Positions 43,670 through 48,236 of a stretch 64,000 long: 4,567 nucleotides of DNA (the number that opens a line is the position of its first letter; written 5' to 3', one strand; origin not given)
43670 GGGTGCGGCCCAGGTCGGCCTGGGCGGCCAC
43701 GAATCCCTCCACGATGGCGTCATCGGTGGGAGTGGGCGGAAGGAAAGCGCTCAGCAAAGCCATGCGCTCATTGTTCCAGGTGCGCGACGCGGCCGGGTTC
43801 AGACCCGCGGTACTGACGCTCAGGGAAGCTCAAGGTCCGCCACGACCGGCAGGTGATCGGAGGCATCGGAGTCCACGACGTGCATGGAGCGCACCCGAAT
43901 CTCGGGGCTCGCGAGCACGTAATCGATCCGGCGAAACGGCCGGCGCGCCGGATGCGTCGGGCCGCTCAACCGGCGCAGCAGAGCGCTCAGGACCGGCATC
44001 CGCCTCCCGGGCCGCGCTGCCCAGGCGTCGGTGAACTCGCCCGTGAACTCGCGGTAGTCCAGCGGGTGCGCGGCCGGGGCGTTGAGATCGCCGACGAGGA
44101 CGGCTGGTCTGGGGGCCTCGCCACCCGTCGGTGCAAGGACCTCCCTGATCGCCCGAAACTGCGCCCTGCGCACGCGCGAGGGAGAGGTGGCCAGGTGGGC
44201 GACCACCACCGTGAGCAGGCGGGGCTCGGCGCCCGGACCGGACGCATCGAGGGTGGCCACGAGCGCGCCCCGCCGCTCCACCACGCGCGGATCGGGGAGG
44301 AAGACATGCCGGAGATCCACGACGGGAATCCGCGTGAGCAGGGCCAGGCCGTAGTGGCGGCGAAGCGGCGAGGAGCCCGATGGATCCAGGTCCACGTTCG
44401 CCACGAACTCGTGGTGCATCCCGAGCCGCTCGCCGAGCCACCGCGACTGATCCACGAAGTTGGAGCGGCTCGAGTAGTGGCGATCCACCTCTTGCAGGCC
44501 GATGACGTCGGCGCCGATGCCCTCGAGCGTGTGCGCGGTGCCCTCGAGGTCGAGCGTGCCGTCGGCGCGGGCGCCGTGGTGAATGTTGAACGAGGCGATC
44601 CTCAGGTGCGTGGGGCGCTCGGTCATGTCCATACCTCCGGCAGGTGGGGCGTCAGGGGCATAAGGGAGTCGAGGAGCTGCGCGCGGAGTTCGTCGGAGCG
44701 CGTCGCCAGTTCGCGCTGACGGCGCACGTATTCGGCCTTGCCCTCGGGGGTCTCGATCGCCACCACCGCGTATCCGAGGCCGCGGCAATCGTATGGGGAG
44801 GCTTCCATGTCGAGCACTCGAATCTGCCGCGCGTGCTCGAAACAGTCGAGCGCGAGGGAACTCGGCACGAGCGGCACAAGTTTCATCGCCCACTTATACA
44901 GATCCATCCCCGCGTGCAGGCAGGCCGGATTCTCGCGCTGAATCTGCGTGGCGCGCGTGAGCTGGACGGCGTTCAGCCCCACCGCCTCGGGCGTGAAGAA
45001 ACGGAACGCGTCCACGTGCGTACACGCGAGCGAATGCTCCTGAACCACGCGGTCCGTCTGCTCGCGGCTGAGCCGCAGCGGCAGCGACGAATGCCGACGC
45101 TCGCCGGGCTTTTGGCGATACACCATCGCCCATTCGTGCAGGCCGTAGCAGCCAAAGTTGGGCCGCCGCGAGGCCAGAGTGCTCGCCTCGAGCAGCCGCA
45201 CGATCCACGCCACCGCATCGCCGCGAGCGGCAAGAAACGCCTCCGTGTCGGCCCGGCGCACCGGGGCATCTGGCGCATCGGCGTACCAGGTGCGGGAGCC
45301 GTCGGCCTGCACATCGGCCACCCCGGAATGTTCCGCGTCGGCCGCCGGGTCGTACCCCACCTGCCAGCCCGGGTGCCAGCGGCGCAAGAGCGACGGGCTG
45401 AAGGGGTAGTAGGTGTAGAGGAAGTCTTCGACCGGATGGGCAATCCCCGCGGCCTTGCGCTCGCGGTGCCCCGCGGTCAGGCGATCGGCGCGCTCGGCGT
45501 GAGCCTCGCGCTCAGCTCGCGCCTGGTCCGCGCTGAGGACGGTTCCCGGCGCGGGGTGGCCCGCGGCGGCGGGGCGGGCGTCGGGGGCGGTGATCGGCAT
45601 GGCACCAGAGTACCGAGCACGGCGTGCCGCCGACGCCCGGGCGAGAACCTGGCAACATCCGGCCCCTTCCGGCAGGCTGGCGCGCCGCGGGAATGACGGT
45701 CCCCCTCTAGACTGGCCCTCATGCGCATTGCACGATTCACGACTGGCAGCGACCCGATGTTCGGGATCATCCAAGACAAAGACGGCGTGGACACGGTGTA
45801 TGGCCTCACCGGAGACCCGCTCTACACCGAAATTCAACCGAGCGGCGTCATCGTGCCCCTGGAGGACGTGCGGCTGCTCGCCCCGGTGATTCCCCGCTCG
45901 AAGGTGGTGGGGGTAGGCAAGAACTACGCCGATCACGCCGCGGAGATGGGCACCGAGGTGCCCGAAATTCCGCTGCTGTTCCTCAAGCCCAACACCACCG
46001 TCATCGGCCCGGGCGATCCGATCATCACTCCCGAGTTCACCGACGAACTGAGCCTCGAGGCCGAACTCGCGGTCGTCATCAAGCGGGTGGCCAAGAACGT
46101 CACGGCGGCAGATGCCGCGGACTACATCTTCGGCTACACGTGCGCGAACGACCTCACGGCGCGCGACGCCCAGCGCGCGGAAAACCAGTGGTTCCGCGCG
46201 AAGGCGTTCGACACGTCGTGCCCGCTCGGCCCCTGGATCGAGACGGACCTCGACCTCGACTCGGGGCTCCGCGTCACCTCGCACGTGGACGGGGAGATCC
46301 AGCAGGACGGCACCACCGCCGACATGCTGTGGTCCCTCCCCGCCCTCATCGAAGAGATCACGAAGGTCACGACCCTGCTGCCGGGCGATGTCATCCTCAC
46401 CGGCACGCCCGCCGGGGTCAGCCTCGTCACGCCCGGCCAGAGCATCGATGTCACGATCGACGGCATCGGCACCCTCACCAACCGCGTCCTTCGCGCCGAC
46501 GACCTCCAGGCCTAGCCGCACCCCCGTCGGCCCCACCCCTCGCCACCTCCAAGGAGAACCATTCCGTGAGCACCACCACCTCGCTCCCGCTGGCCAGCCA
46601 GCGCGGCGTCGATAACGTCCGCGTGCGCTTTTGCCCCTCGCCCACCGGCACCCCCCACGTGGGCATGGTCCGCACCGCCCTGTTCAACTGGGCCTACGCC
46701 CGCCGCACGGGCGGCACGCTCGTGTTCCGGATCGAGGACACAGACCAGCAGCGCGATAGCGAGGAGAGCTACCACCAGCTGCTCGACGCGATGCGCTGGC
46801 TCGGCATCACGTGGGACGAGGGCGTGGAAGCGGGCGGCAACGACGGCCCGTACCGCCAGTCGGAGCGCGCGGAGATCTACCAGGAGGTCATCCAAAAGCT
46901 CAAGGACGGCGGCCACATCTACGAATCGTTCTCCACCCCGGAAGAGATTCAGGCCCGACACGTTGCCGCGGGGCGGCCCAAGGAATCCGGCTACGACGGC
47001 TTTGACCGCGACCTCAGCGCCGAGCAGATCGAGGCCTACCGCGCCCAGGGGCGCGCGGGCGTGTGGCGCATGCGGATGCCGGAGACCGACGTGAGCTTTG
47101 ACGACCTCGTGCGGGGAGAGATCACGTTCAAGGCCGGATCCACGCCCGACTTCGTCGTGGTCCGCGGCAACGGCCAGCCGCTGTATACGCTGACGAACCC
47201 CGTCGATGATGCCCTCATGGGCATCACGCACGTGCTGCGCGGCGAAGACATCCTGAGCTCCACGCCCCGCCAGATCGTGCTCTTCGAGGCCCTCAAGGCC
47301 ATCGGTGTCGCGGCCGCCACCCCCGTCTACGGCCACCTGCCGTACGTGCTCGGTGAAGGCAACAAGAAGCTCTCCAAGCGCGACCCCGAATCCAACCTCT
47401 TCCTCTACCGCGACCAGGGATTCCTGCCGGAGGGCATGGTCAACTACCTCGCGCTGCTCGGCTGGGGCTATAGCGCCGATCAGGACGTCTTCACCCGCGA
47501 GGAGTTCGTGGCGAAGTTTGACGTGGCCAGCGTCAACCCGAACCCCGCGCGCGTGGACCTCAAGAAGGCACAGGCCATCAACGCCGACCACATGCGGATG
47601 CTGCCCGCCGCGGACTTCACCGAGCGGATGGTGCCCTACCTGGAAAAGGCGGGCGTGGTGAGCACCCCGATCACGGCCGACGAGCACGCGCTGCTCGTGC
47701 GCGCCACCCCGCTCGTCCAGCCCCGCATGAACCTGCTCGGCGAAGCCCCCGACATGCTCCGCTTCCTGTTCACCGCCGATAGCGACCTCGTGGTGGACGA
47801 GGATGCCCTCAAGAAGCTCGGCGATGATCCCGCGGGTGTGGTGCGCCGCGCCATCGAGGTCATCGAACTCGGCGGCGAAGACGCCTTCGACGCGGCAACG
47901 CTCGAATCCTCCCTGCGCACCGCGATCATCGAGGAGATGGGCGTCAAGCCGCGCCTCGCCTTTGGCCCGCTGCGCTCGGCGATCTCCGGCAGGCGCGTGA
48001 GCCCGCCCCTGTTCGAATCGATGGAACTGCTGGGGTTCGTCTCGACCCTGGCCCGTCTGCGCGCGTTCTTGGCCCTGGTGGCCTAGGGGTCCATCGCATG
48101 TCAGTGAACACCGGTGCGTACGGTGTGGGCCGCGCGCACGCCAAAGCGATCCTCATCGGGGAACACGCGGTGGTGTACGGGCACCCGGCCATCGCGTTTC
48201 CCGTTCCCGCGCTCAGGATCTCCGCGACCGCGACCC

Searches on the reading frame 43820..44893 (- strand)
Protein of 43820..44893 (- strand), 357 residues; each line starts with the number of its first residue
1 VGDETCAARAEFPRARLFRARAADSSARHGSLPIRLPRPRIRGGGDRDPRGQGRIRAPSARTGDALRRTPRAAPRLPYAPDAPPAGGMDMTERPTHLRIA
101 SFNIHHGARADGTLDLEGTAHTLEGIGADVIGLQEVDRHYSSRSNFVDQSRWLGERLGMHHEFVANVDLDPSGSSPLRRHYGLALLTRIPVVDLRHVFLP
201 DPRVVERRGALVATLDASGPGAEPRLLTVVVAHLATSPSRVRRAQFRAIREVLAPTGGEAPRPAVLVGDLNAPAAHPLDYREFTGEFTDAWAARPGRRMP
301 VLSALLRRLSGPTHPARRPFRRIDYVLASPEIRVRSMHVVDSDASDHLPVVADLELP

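Call 63: search_protein_families(library=pfam, proteins=[window:43820-44893:-], max_evalue=0.00001)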
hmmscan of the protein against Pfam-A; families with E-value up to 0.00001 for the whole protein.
window:43820-44893:- (357 aa): 2 families
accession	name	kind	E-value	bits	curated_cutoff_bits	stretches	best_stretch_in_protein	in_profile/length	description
PF03372.29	Exo_endo_phos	-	1.7e-23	83.9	24.5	1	100-347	1-225/225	Endonuclease/Exonuclease/phosphatase family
PF23226.1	Exo_endo_phos_PGAP2IP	-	5.3e-11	42.7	27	1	101-281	8-168/239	PGAP2IP, C-terminal nuclease-like domain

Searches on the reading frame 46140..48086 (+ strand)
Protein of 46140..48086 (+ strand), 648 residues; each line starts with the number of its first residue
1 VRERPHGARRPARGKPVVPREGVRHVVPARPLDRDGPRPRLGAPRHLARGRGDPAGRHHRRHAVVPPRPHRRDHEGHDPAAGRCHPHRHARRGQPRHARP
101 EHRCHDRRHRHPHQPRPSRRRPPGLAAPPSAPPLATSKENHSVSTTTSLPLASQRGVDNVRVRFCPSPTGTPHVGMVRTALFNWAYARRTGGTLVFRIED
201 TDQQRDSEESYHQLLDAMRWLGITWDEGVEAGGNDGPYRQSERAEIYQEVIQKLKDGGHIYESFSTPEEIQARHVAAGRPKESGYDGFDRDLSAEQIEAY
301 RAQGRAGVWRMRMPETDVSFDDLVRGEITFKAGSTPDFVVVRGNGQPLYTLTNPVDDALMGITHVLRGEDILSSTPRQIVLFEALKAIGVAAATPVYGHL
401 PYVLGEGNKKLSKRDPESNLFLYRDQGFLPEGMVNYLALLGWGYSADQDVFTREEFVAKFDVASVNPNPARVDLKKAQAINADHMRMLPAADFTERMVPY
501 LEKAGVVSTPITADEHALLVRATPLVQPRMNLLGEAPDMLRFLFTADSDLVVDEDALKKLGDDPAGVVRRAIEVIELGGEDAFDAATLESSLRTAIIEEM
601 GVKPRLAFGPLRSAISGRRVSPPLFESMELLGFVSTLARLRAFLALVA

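Call 63: search_protein_families(library=pfam, proteins=[window:46140-48086:+], max_evalue=0.00001)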
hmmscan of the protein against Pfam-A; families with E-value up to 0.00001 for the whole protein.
window:46140-48086:+ (648 aa): 2 families
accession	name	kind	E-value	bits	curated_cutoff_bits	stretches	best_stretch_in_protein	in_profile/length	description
PF00749.27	tRNA-synt_1c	-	3.5e-79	266.4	23.4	1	159-476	1-311/314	tRNA synthetases class I (E and Q), catalytic domain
PF19269.4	Anticodon_2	-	1.5e-20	74.5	23.6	1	493-643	2-140/141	Anticodon binding domain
